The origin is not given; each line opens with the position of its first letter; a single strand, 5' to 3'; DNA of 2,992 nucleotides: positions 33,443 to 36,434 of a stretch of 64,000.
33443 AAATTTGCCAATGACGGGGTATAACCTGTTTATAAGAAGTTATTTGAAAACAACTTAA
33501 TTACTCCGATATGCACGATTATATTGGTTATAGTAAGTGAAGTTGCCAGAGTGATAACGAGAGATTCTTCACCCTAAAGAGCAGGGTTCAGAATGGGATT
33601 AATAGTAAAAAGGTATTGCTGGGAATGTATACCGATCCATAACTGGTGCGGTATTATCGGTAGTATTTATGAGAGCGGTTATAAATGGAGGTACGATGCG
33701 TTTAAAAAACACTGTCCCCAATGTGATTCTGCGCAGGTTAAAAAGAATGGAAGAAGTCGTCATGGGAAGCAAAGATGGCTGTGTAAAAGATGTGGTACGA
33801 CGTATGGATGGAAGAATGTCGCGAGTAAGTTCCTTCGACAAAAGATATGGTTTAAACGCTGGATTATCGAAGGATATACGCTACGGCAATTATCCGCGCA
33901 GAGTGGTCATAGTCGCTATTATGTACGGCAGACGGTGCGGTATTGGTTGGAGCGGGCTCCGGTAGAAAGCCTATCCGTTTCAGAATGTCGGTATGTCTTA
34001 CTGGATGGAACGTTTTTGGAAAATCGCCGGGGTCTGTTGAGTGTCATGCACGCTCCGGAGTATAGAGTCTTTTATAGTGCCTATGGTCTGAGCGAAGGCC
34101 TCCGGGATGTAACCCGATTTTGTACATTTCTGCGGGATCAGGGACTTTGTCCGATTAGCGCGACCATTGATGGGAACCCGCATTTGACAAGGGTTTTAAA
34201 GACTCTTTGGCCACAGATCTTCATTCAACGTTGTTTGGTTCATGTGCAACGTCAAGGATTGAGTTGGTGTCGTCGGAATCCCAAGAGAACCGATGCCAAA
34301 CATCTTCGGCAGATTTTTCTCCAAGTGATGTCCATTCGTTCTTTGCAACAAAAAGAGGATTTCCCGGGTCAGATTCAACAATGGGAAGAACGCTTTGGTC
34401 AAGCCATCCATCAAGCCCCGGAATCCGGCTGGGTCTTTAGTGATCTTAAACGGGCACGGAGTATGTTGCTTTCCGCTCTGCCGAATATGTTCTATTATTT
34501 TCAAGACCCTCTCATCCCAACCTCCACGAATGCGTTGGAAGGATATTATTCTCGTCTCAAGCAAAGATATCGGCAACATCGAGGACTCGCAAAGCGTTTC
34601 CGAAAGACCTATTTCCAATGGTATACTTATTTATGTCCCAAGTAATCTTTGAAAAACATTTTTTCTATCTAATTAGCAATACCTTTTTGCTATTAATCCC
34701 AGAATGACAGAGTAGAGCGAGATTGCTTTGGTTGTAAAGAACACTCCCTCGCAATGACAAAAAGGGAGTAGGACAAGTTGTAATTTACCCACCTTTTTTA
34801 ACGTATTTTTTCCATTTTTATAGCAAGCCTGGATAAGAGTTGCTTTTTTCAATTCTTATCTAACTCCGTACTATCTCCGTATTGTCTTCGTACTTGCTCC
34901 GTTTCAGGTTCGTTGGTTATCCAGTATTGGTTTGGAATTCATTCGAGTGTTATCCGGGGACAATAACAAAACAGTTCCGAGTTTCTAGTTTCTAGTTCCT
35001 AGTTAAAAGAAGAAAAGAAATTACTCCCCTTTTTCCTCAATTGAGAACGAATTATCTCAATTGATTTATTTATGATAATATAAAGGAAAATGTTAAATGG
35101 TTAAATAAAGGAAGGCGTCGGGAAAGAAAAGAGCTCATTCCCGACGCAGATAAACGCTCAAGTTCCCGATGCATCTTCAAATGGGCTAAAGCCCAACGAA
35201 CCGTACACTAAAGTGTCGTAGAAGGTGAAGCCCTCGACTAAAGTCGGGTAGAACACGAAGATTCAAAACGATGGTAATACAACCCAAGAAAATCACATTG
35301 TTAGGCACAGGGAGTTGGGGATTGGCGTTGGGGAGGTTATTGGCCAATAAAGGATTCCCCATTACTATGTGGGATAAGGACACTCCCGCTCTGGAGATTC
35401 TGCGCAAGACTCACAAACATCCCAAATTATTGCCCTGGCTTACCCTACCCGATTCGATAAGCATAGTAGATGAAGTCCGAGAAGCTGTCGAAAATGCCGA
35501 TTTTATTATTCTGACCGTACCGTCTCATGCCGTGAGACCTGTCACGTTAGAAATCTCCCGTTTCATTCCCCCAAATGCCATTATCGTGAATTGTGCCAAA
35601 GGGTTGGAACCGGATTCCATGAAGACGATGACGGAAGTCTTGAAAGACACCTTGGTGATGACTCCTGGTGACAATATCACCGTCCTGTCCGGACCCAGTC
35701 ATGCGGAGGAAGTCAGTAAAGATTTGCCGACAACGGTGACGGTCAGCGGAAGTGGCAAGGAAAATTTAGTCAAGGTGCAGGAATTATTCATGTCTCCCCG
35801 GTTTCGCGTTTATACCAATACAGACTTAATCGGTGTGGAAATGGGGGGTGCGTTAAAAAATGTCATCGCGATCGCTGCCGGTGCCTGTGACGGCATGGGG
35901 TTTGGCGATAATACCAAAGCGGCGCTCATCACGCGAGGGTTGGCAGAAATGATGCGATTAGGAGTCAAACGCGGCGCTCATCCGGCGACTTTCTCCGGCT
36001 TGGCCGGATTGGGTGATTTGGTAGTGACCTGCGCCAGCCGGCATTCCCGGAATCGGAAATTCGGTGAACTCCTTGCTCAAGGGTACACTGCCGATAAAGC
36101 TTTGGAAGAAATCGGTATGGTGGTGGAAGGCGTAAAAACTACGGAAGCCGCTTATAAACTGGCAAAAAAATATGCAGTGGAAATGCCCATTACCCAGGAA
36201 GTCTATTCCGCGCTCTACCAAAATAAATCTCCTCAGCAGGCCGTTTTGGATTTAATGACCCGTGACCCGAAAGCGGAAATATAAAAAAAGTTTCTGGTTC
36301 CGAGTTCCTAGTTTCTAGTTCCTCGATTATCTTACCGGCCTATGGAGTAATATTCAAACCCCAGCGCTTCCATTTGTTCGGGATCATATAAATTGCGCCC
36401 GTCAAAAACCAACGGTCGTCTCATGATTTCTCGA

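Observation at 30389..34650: Compositionally mosaic island of about 4.3 kb between ileS and gpsA, bounded by heptamer tandem repeats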

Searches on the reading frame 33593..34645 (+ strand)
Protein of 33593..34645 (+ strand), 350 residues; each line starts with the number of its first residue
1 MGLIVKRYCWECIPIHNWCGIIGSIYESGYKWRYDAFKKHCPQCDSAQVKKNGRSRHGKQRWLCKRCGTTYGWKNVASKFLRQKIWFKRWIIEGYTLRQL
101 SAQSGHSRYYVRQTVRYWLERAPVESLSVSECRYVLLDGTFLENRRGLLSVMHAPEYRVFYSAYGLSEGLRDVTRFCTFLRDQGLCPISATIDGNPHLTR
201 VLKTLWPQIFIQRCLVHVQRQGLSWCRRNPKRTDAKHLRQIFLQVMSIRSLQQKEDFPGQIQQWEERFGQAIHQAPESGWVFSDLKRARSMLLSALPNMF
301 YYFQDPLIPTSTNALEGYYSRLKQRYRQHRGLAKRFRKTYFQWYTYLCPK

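Call 7: search_protein_families(library=pfam, proteins=[window:33593-34645:+], max_evalue=0.01)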
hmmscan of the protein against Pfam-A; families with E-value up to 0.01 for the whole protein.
window:33593-34645:+ (350 aa): 2 families
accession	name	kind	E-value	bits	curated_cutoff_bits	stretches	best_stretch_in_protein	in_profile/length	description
PF03811.18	Zn_ribbon_InsA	-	3.6e-07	30.2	26.1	1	40-67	7-34/35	InsA N-terminal domain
PF00872.24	Transposase_mut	-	4.6e-06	26.2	21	1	174-271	212-310/379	Transposase, Mutator family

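Call 8: search_protein_families(library=ncbifam, proteins=[window:33593-34645:+], max_evalue=0.01)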
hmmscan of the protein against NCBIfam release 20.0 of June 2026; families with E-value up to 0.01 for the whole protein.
window:33593-34645:+ (350 aa): 7 families
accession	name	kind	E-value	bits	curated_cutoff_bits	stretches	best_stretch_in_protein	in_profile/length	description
NF033544.1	transpos_IS1249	exception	5.8e-38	131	300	1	39-347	2-322/382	IS1249 family transposase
NF048019.1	IS256_Zn_var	equivalog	2.2e-29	102.7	150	1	43-344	2-298/304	IS256 family transposase, variant Zn-binding type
NF033543.2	transpos_IS256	equivalog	2.2e-11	43.4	150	1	127-263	117-263/338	IS256 family transposase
NF048018.1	IS256_N_4Cys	domain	3.8e-11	43.4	27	1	40-70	1-30/31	transposase-like zinc-binding domain-containing protein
NF050000.1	IS1_IS1595_Zn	domain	9.6e-11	42.1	28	1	41-70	1-30/34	IS1/IS1595 family N-terminal zinc-binding domain-containing protein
NF033558.1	transpos_IS1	equivalog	1e-08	35.3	100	1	41-78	1-38/199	IS1 family transposase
NF033517.1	transpos_IS66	equivalog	0.0082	15.3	180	0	212-316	224-334/387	IS66 family transposase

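Call 17: find_encoding_contigs(protein=window:33593-34645:+, flank=6000, max_places=10)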
Protein window:33593-34645:+ (350 aa): no gene with exactly this product is on record in the collection.

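Call 28: list_cluster_members(proteins=[P0001, window:33593-34645:+, window:31583-32419:-, window:30389-31564:-, window:35271-36284:+, window:27381-30179:-, window:32424-32618:-])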
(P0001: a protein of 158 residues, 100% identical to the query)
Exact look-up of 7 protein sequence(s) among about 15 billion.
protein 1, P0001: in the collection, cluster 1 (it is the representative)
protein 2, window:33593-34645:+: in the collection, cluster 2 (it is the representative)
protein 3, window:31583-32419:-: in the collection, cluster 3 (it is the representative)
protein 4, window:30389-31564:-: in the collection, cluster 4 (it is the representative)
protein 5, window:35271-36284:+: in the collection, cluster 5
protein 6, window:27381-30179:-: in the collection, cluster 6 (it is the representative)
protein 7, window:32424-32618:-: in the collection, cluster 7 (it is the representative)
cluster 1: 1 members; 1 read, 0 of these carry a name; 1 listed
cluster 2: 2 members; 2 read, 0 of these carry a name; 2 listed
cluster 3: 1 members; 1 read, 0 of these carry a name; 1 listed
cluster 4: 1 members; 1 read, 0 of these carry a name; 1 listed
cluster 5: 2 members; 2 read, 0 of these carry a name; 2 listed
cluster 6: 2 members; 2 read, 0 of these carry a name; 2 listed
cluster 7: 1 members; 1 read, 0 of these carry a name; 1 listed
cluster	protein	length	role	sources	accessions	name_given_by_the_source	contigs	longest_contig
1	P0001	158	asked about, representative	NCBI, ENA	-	-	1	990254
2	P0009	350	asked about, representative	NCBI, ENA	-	-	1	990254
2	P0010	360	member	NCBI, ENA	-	-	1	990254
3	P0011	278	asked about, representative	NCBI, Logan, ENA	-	-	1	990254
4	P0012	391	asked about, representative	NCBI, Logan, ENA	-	-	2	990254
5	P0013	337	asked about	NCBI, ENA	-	-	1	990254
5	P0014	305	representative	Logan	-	-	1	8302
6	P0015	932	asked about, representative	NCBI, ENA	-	-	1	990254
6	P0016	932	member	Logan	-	-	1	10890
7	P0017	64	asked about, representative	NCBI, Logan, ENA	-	-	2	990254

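Call 86: search_protein_families(library=padloc, proteins=[window:33593-34645:+], max_evalue=0.01)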
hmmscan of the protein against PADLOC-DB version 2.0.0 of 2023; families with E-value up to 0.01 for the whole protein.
window:33593-34645:+ (350 aa): 0 families

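Call 87: search_protein_families(library=phrogs, proteins=[window:33593-34645:+], max_evalue=0.001)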
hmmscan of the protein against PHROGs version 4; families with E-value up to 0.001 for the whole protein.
window:33593-34645:+ (350 aa): 2 families
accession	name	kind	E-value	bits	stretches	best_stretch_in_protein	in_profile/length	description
phrog_1191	-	integration and excision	3.5e-06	28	1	40-72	7-40/90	transposase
phrog_2331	-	integration and excision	4.9e-06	26.4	1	176-274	219-315/407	transposase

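Call 89: search_dna_similar(query=window:33593-34645:+, collection=plasmids, mode=protein, max_rows=12)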
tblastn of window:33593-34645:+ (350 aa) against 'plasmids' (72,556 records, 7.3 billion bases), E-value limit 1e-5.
Records with a match: 11; places in all: 16; records where one place covers at least 80% of the query: 11.
Best place of each record, by identity: <60% 11.
By first word of the organism name: Corynebacterium 4; Emticicia 2; Collinsella 2; Klebsiella 1; Cutibacterium 1; Winkia 1.
By predicted mobility (MOB-suite, as given by PLSDB): non-mobilizable 7; conjugative 2; mobilizable 2.
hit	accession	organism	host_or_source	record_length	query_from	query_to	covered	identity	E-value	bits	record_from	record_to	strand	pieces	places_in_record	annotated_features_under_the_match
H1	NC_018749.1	Emticicia oligotrophica DSM 17448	warm spring water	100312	58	347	83%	32.4%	7e-38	151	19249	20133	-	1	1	transposase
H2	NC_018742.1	Emticicia oligotrophica DSM 17448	warm spring water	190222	58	350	84%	31.1%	1e-41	162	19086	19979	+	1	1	transposase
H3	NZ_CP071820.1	Klebsiella pneumoniae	Homo sapiens,feces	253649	39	344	87%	26.1%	7e-13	77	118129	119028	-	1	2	hypothetical protein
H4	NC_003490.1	Corynebacterium jeikeium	-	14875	18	347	94%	24.0%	1e-16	89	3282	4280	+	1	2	IS256-like element IS1249 family transposase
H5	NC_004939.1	Corynebacterium striatum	-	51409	18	347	94%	24.0%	1e-16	89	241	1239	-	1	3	IS256-like element IS1249 family transposase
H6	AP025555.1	Cutibacterium acnes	Homo sapiens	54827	18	347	94%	24.0%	1e-16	89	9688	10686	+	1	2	transposase IS1249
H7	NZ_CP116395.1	Winkia neuii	Homo sapiens,hip abscess fluids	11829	18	347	94%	24.0%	1e-16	88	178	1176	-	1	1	none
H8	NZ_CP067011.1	Corynebacterium kefirresidentii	-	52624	18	347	94%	24.0%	2e-16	88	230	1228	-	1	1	none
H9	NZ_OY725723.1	Collinsella aerofaciens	-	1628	40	343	87%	26.0%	3e-14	81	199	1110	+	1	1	IS1249 family transposase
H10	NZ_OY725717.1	Collinsella aerofaciens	-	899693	40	343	87%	26.0%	6e-14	81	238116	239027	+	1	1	IS1249 family transposase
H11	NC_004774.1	Corynebacterium jeikeium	-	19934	33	347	90%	24.4%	3e-16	87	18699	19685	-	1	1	none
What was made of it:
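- Closest known: IS256 family, IS1249 group. Different: Only 24-32% identical to annotated members (call 89).
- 24-32% identity to annotated IS1249-family transposases on plasmids (call 89).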

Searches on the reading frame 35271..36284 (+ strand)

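Call 7: search_protein_families(library=pfam, proteins=[window:35271-36284:+], max_evalue=0.01)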
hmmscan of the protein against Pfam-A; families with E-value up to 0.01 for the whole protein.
window:35271-36284:+ (337 aa): 11 families
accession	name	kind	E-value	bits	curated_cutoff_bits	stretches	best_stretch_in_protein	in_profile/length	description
PF07479.19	NAD_Gly3P_dh_C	-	3.5e-61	206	25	1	185-325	1-141/142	NAD-dependent glycerol-3-phosphate dehydrogenase C-terminus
PF01210.29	NAD_Gly3P_dh_N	-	1e-43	149.5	23.1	1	7-161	1-153/158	NAD-dependent glycerol-3-phosphate dehydrogenase N-terminus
PF20618.3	GPD_NAD_C_bact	-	9e-24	84.2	27.6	1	245-311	1-66/66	Bacterial GPD, NAD-dependent C-terminal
PF03446.21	NAD_binding_2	-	2.4e-08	34.6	21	1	7-118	1-102/161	NAD binding domain of 6-phosphogluconate dehydrogenase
PF03807.23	F420_oxidored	-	3.8e-07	31.1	21.6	1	7-109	1-92/94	NADP oxidoreductase coenzyme F420-dependent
PF02558.23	ApbA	-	1.9e-06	28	22.2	1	8-115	1-106/150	Ketopantoate reductase PanE/ApbA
PF02826.25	2-Hacid_dh_C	-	0.00018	21.4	25.1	1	4-112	35-130/178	D-isomer specific 2-hydroxyacid dehydrogenase, NAD binding domain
PF02737.24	3HCDH_N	-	0.00077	19.9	22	1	7-122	1-127/180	3-hydroxyacyl-CoA dehydrogenase, NAD binding domain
PF03721.20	UDPG_MGDP_dh_N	-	0.0024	17.9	27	1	6-84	1-85/187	UDP-glucose/GDP-mannose dehydrogenase family, NAD binding domain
PF07991.19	KARI_N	-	0.004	17.2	20.6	0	3-95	2-81/165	Acetohydroxy acid isomeroreductase, NADPH-binding domain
PF02153.23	PDH_N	-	0.0082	16.1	26.5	0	65-125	32-94/154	Prephenate dehydrogenase, nucleotide-binding domain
